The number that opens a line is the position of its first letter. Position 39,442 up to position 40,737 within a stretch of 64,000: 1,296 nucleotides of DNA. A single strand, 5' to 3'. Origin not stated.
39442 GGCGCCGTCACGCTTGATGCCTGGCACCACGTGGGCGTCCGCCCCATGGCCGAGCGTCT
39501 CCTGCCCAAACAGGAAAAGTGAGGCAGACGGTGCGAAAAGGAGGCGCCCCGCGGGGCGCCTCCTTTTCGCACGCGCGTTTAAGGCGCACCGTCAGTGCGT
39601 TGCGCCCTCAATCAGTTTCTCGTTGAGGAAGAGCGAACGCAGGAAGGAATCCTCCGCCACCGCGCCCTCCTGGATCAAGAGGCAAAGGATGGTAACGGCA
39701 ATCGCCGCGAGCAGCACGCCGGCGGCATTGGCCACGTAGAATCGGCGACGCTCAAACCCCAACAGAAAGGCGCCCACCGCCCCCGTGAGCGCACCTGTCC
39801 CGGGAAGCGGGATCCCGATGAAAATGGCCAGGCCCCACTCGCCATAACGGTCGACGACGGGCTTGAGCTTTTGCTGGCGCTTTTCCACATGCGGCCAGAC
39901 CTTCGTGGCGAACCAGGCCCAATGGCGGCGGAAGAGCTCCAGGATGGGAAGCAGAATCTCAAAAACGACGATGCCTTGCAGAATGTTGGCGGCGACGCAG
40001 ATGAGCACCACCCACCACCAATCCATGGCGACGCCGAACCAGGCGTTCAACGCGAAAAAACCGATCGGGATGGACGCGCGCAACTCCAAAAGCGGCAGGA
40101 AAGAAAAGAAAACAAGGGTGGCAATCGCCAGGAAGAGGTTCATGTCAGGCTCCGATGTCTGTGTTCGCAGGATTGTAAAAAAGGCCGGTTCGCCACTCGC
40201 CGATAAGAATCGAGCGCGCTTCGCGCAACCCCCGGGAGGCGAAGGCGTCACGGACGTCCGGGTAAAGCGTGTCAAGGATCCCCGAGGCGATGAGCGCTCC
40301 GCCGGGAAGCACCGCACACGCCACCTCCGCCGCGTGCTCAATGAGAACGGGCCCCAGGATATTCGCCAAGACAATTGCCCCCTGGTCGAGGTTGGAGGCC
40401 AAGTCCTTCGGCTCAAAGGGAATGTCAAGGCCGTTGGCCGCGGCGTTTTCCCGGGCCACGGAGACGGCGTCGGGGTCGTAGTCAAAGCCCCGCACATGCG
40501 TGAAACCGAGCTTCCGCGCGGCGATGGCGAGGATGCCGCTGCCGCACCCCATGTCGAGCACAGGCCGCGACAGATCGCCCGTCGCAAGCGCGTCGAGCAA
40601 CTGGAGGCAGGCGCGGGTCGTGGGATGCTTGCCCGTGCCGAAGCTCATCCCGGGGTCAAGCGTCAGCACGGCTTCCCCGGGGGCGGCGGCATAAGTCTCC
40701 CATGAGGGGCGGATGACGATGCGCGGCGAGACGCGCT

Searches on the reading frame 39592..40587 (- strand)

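Call 87: search_protein_families(library=pfam, proteins=[window:39592-40587:-], max_evalue=0.001)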
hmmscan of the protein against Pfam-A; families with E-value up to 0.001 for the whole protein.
window:39592-40587:- (331 aa): 1 family
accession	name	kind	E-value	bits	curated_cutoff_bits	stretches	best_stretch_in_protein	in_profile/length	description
PF06695.16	Sm_multidrug_ex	-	1.7e-25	90.4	30.7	1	168-296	1-120/121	Putative small multi-drug export protein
